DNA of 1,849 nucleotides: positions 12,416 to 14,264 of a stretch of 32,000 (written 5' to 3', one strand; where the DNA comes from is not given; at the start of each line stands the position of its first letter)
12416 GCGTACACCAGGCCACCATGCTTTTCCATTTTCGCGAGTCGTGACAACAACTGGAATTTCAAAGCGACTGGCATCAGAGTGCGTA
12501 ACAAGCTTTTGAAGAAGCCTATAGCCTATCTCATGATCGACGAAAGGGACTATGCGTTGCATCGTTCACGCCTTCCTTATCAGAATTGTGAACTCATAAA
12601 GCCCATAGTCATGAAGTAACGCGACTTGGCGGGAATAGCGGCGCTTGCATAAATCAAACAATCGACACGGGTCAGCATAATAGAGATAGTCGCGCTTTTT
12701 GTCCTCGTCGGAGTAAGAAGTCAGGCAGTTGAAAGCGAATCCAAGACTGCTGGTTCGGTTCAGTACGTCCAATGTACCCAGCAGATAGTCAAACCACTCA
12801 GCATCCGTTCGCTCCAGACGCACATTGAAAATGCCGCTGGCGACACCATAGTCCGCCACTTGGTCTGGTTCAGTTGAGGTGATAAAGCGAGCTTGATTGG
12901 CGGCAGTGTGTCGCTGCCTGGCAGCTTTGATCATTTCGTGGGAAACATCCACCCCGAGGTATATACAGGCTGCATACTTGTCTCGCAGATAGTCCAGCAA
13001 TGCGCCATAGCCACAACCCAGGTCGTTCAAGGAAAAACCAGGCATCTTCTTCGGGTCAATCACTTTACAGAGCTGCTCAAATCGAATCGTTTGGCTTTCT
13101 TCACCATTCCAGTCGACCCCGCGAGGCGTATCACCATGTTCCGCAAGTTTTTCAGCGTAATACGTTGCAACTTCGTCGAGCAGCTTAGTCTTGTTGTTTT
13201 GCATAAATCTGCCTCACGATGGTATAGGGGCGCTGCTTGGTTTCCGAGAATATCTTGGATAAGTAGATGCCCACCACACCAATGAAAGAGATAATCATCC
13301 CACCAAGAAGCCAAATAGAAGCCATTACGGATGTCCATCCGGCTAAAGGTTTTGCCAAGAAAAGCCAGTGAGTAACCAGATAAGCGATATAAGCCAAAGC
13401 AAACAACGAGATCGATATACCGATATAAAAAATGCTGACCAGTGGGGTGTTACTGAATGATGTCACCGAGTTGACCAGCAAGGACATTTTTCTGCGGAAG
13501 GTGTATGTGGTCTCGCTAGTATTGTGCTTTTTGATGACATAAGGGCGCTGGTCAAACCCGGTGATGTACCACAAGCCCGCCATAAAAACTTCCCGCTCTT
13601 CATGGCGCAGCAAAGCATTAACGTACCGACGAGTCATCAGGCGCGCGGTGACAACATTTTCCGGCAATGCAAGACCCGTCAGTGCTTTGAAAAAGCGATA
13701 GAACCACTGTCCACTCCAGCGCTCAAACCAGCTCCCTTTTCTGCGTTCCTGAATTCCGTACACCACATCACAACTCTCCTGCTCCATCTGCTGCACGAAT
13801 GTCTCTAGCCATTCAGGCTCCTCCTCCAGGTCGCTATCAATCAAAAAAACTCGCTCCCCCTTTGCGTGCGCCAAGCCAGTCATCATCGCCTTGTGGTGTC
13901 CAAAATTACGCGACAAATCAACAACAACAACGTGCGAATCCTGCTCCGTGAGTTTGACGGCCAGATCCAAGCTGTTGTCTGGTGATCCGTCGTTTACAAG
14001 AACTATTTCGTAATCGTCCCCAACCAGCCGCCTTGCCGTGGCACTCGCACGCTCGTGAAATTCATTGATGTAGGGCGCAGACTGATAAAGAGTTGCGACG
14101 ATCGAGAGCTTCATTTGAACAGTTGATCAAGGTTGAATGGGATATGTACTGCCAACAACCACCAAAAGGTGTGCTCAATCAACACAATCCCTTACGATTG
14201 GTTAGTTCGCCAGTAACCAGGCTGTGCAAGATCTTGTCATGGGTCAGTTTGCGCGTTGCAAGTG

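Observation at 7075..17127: Predicted Arn/Gtr-like lipid-carrier pathway for an N-formylated 4-amino-4,6-dideoxyhexose with two GT-C-type transferases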

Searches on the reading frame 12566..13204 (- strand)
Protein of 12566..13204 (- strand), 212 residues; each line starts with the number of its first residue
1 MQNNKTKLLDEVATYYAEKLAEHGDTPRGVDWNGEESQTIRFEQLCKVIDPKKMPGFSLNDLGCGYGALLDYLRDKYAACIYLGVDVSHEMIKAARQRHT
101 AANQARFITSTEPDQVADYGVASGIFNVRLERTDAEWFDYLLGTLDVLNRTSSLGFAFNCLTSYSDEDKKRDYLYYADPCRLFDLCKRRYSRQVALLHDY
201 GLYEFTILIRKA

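Call 4: search_protein_families(library=pfam, proteins=[window:12566-13204:-], max_evalue=0.01)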
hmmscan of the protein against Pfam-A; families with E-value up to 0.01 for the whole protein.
window:12566-13204:- (212 aa): 9 families
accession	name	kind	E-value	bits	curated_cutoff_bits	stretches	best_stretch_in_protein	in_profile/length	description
PF13649.12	Methyltransf_25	-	1.6e-08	35.6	27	1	61-109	3-52/97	Methyltransferase domain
PF08242.18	Methyltransf_12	-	3.1e-08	34.7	30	1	61-112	2-55/98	Methyltransferase domain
PF08241.18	Methyltransf_11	-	4.5e-07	30.8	21.2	1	61-108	2-47/95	Methyltransferase domain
PF13847.12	Methyltransf_31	-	0.00011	22.4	27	1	59-100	7-49/145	Methyltransferase domain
PF13489.12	Methyltransf_23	-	0.00021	21.5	27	1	61-106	28-83/164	Methyltransferase domain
PF02353.26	CMAS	-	0.00024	20.9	27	1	35-105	44-111/273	Mycolic acid cyclopropane synthetase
PF05175.20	MTS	-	0.0024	18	23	1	59-110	35-88/170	Methyltransferase small domain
PF00891.24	Methyltransf_2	-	0.0039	17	22.3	1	36-106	45-112/210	O-methyltransferase domain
PF02390.23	Methyltransf_4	-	0.008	16.1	24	0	61-132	7-57/173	Putative methyltransferase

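Call 5: search_protein_families(library=ncbifam, proteins=[window:12566-13204:-], max_evalue=0.01)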
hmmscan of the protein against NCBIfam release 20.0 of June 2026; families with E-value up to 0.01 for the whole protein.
window:12566-13204:- (212 aa): 19 families
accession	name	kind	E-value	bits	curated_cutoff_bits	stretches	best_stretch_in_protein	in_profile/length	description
NF010703.0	PRK14103.1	equivalog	5.4e-07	29.3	320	1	57-124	31-97/256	trans-aconitate 2-methyltransferase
NF045667.1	MTase_DVU1556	equivalog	6.7e-07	29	155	1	34-103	6-69/213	DVU_1556 family methyltransferase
NF008686.0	PRK11705.1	equivalog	1.4e-06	27.6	400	1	35-101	149-212/383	cyclopropane fatty acyl phospholipid synthase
NF002463.0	PRK01683.1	equivalog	1.5e-05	24.7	297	1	59-111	35-88/258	trans-aconitate 2-methyltransferase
NF040703.1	cyclopro_CfaB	exception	4e-05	22.6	650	1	35-103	141-206/393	C17 cyclopropane fatty acid synthase CfaB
NF001244.0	PRK00216.1-5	equivalog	5.2e-05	22.6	216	1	47-108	42-105/236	bifunctional demethylmenaquinone methyltransferase/2-methoxy-6-polyprenyl-1,4-benzoquinol methylase UbiE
NF043040.1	corrin_prot_MT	hypoth_equivalog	8.6e-05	22.1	180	1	55-109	41-93/216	corrinoid protein-associated methyltransferase CpaM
TIGR02021.1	BchM-ChlM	equivalog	0.0001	21.8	158.9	1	45-106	44-103/218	magnesium protoporphyrin IX methyltransferase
NF050150.1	RiPP_MTase_ApyS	equivalog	0.0001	21.6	400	1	59-108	145-194/323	RiPP biosynthesis methyltransferase ApyS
TIGR04074.1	bacter_Hen1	equivalog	0.00012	20.7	340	1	39-101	268-328/462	3' terminal RNA ribose 2'-O-methyltransferase Hen1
TIGR02081.1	metW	equivalog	0.00024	20.7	189.5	1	55-99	13-56/194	methionine biosynthesis protein MetW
TIGR02072.1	BioC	equivalog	0.00041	20.2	184.95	1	43-104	21-80/244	malonyl-ACP O-methyltransferase BioC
NF040539.1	AST_met_ArsM_2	exception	0.00074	19.4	240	1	59-101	60-103/262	putative arsinothricin biosynthesis methyltransferase ArsM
TIGR01983.1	UbiG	equivalog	0.00088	18.6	102.95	1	49-103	43-95/228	bifunctional 2-polyprenyl-6-hydroxyphenol methylase/3-demethylubiquinol 3-O-methyltransferase UbiG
NF007610.0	PRK10258.1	equivalog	0.0039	16.5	342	1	58-103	45-88/251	malonyl-ACP O-methyltransferase BioC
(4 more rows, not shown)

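Call 62: search_solved_structures(query=window:12566-13204:-, max_evalue=0.01)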
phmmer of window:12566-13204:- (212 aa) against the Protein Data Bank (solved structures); distinct sequences matched with E-value up to 0.01: 10.
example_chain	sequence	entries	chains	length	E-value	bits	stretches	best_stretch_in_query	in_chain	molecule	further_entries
9sm0_A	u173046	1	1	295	6.2e-05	25.8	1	57-100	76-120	Methyltransferase domain-containing protein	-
6bqc_A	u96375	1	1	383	0.00012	24.9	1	33-100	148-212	Cyclopropane-fatty-acyl-phospholipid synthase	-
9k2f_B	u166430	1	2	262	0.00017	24.3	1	54-132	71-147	CyaF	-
9sls_A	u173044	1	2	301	0.00055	22.7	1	46-100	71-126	Methyltransferase type 12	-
2p35_A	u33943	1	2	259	0.001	21.8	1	60-127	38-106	Trans-aconitate 2-methyltransferase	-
4iv8_A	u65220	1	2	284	0.0065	19.2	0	54-107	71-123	Phosphoethanolamine N-methyltransferase,putative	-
5dm2_A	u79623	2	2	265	0.0071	19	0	52-103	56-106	Methyltransferase domain family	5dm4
5dm1_A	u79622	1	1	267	0.0071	19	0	52-103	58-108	Methyltransferase domain family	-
4kwc_A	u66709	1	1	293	0.0084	18.8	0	52-103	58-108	BpumL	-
5dly_A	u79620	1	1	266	0.0098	18.6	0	56-108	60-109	plantazolicin methyltransferase BamL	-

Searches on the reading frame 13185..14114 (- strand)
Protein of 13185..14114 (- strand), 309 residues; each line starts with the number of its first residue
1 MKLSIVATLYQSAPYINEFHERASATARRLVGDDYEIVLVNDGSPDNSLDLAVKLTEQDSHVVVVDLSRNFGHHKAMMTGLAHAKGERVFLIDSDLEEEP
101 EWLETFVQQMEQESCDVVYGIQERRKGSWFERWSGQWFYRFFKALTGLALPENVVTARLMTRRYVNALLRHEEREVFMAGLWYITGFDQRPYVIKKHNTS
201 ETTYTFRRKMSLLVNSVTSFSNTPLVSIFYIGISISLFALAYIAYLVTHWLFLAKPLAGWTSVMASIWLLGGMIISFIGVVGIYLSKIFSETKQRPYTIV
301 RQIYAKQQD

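Call 4: search_protein_families(library=pfam, proteins=[window:13185-14114:-], max_evalue=0.01)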
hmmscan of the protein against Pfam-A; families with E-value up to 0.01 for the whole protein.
window:13185-14114:- (309 aa): 5 families
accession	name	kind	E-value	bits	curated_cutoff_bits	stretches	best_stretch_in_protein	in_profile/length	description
PF00535.33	Glycos_transf_2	-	2.1e-29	103.1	23.3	1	4-151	1-146/168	Glycosyl transferase family 2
PF10111.15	Glyco_tranf_2_2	-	0.00024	21.1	27.3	1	28-106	23-102/276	Glycosyltransferase like family 2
PF13641.12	Glyco_tranf_2_3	-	0.0026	18.3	27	1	5-137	5-135/230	Glycosyltransferase like family 2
PF12804.13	NTP_transf_3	-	0.0038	17.9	27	1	54-133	53-133/160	MobA-like NTP transferase domain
PF13506.12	Glyco_transf_21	-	0.0038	17.2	21.7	1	76-121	21-66/174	Glycosyl transferase family 21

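Call 5: search_protein_families(library=ncbifam, proteins=[window:13185-14114:-], max_evalue=0.01)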
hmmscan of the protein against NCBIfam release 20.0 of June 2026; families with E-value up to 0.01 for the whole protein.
window:13185-14114:- (309 aa): 17 families
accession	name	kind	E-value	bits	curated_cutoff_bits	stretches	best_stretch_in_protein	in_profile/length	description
NF047588.1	GlcsyltransPgfSStrep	equivalog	2.2e-55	188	500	1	1-302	1-304/308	glycosyltransferase PgfS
NF007986.1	PRK10714.1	equivalog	1.8e-39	135.6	529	1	2-306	7-314/316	undecaprenyl-phosphate 4-deoxy-4-formamido-L-arabinose transferase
NF007482.0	PRK10073.1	equivalog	4.6e-13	48.9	423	1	2-118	7-118/334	glycosyltransferase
TIGR03937.1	PgaC_IcaA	equivalog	1.6e-11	43.8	422.3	1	28-113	68-153/407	poly-beta-1,6-N-acetyl-D-glucosamine synthase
NF041875.1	EPS_EpsD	equivalog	3.6e-11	43.1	370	1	27-145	23-143/325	exopolysaccharide biosynthesis glycosyltransferase EpsD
NF041394.1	GtaseAglG_Halo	equivalog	5e-10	39.2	440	1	1-116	1-113/304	glucosyl-dolichyl phosphate glucuronosyltransferase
NF047683.1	TeichurnBiosyTuaG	equivalog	1.9e-08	34.2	400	1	3-117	8-118/252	teichuronic acid biosynthesis protein TuaG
TIGR03965.1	mycofact_glyco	equivalog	4.3e-08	32.5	280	1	33-115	104-184/467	mycofactocin biosynthesis glycosyltransferase MftF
NF050819.1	PolSacchBiosHfsG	equivalog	1.2e-06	27.9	500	1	34-120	38-127/302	polysaccharide biosynthesis protein HfsG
TIGR04242.1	nodulat_NodC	equivalog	1.2e-06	27.8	550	1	34-131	79-179/395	chitooligosaccharide synthase NodC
TIGR03111.1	glyc2_xrt_Gpos1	hypoth_equivalog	0.00011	21.2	363.95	1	35-113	81-159/439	TIGR03111 family XrtG-associated glycosyltransferase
TIGR04283.1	glyco_like_mftF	equivalog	0.00014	21.5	182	1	3-127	1-115/221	TIGR04283 family arsenosugar biosynthesis glycosyltransferase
NF050050.1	ProtGlycPglI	equivalog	0.00017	21.1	500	1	33-136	30-134/306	GalNAc(5)-diNAcBac-PP-undecaprenol beta-1,3-glucosyltransferase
TIGR03469.1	HpnB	hypoth_equivalog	0.0002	20.5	379.25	1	34-145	74-195/386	hopene-associated glycosyltransferase HpnB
NF058614.1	PPMAGASynPpgS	equivalog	0.00059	19.3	370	1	36-122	28-113/226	polyprenyl-phospho-N-acetylgalactosaminyl synthase PpgS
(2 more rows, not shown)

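Call 42: search_solved_structures(query=window:13185-14114:-, max_evalue=0.001, show_alignments=1)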
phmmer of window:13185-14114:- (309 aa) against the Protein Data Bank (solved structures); distinct sequences matched with E-value up to 0.001: 21.
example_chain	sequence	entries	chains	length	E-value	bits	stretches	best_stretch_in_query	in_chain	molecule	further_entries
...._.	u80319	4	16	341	5.4e-47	163.6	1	2-304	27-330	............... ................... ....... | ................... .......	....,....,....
9nye_A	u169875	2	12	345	5.6e-47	163.6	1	2-304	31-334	Glycosyltransferase sll0501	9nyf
5eke_A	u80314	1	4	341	7.1e-47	163.2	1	2-304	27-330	Uncharacterized glycosyltransferase sll0501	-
9hwj_A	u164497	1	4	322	6.4e-39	137.1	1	2-304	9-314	Undecaprenyl-phosphate 4-deoxy-4-formamido-L-arabinose transferase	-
9bhc_C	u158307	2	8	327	4.4e-35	124.5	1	2-304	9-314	Undecaprenyl-phosphate 4-deoxy-4-formamido-L-arabinose transferase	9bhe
8vxh_A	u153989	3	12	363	6.4e-35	124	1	2-304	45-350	Undecaprenyl-phosphate 4-deoxy-4-formamido-L-arabinose transferase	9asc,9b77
5mlz_A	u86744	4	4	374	1.5e-08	37.4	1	1-140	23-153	Dolichol monophosphate mannose synthase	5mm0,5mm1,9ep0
5hea_A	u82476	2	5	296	4.5e-06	29.3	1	18-117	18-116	Putative glycosyltransferase (GalT1)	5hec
8vh7_A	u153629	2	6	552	7.6e-06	28.5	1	32-101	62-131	Heparosan synthase B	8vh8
8viw_A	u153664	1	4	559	7.8e-06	28.5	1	32-101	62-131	Heparosan synthase B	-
3bcv_A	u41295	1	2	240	2.9e-05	26.6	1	2-120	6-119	Putative glycosyltransferase protein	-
2z87_A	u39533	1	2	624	8.7e-05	25.1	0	33-111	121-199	Chondroitin synthase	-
2z86_A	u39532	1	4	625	8.7e-05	25.1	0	33-111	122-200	Chondroitin synthase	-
3l7j_A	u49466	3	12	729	0.00012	24.5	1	2-97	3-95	Teichoic acid biosynthesis protein F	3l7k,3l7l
3l7i_A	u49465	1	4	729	0.00013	24.5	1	2-97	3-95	Teichoic acid biosynthesis protein F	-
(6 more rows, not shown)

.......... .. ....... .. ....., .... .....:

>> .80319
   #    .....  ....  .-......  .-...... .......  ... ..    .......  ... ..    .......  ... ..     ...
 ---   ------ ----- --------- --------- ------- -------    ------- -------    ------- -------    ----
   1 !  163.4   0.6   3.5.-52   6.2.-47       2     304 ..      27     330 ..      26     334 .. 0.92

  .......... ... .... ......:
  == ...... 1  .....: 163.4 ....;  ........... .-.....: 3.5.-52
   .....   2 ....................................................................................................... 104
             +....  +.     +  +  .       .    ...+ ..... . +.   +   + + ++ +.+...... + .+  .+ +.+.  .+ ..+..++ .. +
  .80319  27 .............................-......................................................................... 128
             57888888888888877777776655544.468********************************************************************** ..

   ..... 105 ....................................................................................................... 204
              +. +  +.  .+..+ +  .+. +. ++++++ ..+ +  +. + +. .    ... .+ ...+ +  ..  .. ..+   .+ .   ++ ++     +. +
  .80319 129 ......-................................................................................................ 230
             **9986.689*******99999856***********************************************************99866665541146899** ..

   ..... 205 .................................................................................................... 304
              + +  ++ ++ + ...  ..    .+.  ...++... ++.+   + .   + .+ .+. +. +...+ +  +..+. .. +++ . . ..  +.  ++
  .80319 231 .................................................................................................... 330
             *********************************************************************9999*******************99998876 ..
